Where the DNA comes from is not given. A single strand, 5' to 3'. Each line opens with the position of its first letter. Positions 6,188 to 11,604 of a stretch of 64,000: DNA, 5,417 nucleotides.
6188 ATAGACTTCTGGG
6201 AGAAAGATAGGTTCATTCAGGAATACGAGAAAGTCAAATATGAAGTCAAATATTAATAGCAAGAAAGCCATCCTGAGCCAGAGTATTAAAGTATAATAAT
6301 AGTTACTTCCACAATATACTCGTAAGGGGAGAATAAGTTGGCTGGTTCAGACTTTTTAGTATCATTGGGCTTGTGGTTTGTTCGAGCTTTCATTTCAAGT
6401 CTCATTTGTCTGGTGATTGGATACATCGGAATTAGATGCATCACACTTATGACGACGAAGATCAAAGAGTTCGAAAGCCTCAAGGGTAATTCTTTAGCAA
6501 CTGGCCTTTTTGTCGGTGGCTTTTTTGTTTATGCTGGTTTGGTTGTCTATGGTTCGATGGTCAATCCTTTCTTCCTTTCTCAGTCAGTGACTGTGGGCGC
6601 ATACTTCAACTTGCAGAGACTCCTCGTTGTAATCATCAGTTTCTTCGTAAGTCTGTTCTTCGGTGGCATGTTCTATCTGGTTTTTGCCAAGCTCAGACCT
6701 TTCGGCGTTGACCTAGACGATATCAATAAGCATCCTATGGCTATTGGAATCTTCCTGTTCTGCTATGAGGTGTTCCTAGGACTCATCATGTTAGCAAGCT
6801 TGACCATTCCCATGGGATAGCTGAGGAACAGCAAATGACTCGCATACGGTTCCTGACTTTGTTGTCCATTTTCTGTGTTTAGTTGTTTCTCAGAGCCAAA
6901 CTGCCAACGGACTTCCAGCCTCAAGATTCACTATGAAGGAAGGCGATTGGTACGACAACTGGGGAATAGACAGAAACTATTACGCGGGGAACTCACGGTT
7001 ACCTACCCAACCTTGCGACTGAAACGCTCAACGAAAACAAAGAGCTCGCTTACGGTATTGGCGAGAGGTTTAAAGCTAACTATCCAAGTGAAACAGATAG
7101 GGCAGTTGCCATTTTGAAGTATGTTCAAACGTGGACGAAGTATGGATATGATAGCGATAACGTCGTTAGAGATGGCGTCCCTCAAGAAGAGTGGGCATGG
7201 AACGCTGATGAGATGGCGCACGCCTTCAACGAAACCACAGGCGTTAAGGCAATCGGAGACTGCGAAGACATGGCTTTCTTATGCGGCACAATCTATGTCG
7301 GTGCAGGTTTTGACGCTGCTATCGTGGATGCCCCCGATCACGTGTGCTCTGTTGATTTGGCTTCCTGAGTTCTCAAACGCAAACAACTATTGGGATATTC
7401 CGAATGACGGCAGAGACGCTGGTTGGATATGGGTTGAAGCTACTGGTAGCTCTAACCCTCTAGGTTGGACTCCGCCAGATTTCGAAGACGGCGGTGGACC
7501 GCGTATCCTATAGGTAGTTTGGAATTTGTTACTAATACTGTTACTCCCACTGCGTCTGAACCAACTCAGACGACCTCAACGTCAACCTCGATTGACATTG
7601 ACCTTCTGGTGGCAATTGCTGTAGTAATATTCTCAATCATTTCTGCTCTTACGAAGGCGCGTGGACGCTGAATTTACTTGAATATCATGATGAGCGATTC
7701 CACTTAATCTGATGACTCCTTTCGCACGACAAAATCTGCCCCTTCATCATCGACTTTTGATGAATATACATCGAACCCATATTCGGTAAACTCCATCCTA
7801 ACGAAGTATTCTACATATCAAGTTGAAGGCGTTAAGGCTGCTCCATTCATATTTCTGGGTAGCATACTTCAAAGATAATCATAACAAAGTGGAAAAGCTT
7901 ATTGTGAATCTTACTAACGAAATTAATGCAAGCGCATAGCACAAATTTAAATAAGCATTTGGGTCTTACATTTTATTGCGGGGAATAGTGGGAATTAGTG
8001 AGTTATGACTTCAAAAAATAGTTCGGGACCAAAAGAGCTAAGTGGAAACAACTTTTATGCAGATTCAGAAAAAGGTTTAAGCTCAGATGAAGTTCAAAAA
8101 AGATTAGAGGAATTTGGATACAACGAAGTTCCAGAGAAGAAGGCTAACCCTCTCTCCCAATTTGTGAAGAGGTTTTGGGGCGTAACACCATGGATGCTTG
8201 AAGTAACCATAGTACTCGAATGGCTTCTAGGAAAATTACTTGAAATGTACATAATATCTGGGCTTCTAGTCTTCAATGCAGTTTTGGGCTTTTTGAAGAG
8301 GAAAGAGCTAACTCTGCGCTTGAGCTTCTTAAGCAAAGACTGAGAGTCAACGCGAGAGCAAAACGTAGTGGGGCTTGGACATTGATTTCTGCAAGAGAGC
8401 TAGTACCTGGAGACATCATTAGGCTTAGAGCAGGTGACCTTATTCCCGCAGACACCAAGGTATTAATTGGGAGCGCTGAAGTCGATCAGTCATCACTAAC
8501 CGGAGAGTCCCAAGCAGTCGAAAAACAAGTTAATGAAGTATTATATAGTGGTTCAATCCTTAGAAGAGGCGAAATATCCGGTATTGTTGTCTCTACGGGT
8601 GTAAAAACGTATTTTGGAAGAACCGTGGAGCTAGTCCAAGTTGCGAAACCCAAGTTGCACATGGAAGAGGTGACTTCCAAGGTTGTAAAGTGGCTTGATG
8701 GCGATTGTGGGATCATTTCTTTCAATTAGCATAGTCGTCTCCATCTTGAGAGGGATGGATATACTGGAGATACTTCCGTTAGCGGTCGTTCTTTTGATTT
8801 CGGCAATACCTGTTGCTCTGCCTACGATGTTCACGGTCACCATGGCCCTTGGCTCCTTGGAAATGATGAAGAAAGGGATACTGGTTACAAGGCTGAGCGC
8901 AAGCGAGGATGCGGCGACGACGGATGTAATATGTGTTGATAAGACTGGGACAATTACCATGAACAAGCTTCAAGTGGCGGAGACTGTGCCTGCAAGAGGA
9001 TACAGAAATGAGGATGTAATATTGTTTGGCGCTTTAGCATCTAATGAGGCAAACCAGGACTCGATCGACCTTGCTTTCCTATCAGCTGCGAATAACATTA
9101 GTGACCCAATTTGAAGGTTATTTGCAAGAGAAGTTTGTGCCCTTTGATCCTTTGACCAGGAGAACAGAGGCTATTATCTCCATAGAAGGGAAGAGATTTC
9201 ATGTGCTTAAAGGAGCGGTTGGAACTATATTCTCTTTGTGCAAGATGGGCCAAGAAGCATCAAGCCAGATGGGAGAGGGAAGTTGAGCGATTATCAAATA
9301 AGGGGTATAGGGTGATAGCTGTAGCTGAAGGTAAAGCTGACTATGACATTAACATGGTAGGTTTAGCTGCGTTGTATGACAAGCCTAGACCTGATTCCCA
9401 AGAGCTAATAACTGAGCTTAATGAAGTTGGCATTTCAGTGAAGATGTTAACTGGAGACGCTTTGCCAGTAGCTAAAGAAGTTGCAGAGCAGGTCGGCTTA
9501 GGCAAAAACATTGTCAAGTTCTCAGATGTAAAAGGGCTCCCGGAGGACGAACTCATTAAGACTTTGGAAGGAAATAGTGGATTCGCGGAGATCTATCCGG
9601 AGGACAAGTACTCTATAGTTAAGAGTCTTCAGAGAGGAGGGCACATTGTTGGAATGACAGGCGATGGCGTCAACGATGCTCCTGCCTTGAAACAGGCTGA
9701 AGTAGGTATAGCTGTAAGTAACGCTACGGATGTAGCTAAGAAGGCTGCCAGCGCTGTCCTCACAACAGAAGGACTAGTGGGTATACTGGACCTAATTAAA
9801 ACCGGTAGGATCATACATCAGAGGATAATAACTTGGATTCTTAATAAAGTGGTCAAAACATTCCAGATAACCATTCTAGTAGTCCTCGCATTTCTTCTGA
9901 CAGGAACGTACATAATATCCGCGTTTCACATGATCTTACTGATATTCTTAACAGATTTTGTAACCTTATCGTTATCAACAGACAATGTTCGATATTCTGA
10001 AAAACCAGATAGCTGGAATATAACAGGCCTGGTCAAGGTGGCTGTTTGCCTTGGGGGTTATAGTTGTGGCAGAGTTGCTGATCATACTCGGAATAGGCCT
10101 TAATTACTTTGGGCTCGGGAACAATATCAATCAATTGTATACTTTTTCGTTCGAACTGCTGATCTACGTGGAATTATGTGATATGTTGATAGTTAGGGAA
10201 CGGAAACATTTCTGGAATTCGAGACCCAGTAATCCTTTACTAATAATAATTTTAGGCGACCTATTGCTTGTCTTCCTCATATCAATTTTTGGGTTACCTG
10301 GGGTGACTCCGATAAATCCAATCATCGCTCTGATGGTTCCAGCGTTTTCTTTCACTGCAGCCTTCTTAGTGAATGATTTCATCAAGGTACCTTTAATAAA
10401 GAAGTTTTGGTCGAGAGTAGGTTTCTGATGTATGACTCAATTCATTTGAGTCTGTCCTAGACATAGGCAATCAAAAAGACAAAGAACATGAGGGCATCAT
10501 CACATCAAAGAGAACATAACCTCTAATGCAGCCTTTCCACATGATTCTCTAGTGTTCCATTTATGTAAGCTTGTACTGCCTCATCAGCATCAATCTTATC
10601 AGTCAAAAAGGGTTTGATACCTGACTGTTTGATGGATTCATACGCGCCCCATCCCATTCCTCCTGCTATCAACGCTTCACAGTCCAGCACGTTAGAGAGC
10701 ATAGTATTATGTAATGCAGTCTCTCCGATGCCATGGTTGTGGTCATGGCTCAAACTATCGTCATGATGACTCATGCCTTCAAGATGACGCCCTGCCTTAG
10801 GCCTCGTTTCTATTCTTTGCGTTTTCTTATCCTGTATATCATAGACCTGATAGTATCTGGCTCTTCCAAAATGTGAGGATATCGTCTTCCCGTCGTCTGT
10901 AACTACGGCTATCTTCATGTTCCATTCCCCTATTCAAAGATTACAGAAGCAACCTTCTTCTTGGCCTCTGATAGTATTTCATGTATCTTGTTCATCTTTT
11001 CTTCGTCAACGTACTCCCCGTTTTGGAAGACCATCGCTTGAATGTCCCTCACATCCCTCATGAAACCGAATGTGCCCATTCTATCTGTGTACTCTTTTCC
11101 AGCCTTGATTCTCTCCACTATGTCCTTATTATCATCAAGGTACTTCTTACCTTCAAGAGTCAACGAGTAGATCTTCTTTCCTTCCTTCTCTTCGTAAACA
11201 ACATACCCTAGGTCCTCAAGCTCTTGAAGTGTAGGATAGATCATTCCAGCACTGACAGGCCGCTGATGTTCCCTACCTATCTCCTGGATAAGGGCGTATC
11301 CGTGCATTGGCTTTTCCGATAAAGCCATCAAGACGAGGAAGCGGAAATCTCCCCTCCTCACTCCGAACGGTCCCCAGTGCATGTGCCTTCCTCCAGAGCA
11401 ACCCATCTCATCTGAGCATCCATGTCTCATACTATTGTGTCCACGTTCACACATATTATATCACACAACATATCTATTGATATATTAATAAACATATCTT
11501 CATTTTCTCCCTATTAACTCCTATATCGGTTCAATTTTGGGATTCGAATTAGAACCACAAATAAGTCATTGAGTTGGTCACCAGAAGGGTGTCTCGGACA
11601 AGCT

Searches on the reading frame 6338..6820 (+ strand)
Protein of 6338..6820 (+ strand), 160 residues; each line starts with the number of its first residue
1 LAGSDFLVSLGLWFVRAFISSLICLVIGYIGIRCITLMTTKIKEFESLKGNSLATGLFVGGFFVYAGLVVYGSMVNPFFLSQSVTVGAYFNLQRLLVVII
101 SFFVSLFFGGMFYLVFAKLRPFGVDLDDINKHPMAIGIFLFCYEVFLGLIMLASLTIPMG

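Call 67: search_protein_families(library=pfam, proteins=[window:6338-6820:+], max_evalue=0.0001)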
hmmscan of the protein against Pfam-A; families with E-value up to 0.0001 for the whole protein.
window:6338-6820:+ (160 aa): 1 family
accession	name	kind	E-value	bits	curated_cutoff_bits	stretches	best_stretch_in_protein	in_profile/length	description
PF03994.20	DUF350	-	4.8e-10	40.1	26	1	15-155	7-133/133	Domain of Unknown Function (DUF350)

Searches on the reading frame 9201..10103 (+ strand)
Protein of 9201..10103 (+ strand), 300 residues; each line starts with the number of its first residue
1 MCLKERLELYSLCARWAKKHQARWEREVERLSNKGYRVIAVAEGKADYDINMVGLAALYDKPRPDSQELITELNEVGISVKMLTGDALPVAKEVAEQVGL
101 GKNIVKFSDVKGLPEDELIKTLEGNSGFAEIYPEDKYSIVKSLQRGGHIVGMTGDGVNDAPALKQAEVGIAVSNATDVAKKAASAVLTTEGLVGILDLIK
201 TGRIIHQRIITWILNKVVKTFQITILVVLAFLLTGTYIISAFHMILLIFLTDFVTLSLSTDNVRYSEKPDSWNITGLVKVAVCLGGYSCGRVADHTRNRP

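Call 27: search_protein_families(library=ncbifam, proteins=[window:9201-10100:+], max_evalue=0.00001)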
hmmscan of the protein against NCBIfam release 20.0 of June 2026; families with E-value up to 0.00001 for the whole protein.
window:9201-10100:+ (300 aa): 23 families
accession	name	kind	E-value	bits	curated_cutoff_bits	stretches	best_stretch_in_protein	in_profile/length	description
TIGR01647.1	ATPase-IIIA_H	equivalog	1.6e-83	281.2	615.5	1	18-289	399-675/755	plasma-membrane proton-efflux P-type ATPase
TIGR01524.1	ATPase-IIIB_Mg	equivalog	8.1e-42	143.1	610.75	1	21-288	464-745/867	magnesium-translocating P-type ATPase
TIGR01494.1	ATPase_P-type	subfamily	1.7e-41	142.2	62.3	2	128-238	366-471/478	HAD-IC family P-type ATPase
TIGR01522.1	ATPase-IIA2_Ca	equivalog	3e-41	141.1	798.3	1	18-232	458-673/854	calcium-transporting P-type ATPase, PMR1-type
TIGR01525.1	ATPase-IB_hvy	subfamily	5.2e-37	127.9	346.25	2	127-232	430-533/560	heavy metal translocating P-type ATPase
NF011702.0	PRK15122.1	subfamily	6.5e-37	127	975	1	46-288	539-784/907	magnesium-translocating P-type ATPase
TIGR01116.1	ATPase-IIA1_Ca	equivalog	4.4e-33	114.4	703.4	1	26-217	432-613/799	calcium-translocating P-type ATPase, SERCA-type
TIGR01517.1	ATPase-IIB_Ca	equivalog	7.9e-29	100.4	507.05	1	20-261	496-742/882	calcium-translocating P-type ATPase, PMCA-type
TIGR01523.1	ATPase-IID_K-Na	equivalog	8.7e-29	99.7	645.05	1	39-244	570-789/997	potassium/sodium efflux P-type ATPase, fungal-type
TIGR01511.1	ATPase-IB1_Cu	subfamily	9e-29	100.7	397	2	128-210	411-490/542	copper-translocating P-type ATPase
TIGR01512.1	ATPase-IB2_Cd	subfamily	9.7e-29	100.4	313.5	2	124-231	364-465/494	cadmium family heavy metal-translocating P-type ATPase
NF008262.1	PRK11033.1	equivalog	8.3e-27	94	1005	2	129-213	602-685/731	zinc/cadmium/mercury/lead-transporting ATPase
TIGR01657.1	P-ATPase-V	hypoth_equivalog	1.2e-24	86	618.25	1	126-260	781-912/1055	ATP13A2 family polyamine export P-type ATPase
NF033775.1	P_type_ZntA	exception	2.5e-23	82.3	1240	1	17-213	521-686/732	Zn(II)/Cd(II)/Pb(II) translocating P-type ATPase ZntA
TIGR01106.1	ATPase-IIC_X-K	subfamily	4.5e-22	77.8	946.1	1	104-235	638-771/997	Na,H/K antiporter P-type ATPase subunit alpha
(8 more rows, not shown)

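Call 67: search_protein_families(library=pfam, proteins=[window:9201-10103:+], max_evalue=0.0001)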
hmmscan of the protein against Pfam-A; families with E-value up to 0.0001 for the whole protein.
window:9201-10103:+ (300 aa): 2 families
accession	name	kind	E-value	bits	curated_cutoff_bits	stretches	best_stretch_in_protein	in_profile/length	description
PF00702.32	Hydrolase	-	5.4e-16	60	26.4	1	21-166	58-190/191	haloacid dehalogenase-like hydrolase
PF08282.18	Hydrolase_3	-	1.5e-07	31.8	20.9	1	153-196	209-252/255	haloacid dehalogenase-like hydrolase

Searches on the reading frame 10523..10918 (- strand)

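Call 69: search_protein_families(library=pfam, proteins=[window:10523-10918:-], max_evalue=0.0001)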
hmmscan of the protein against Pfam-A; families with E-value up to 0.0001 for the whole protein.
window:10523-10918:- (131 aa): 1 family
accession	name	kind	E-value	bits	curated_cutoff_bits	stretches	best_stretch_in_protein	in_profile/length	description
PF02579.22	Nitro_FeMo-Co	-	1.8e-18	67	26.3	1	9-119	1-93/94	Dinitrogenase iron-molybdenum cofactor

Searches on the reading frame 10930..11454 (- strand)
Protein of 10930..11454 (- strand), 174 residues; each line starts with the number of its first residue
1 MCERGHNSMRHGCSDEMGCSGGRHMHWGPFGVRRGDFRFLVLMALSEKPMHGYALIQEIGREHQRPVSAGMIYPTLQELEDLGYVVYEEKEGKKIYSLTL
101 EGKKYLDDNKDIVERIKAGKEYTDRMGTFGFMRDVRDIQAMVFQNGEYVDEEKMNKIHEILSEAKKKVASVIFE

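Call 69: search_protein_families(library=pfam, proteins=[window:10930-11454:-], max_evalue=0.0001)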
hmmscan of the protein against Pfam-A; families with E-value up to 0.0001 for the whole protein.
window:10930-11454:- (174 aa): 1 family
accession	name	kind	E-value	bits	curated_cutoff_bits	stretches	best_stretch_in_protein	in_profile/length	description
PF03551.20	PadR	-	6.1e-15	55.4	27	1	41-107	1-74/75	Transcriptional regulator PadR-like family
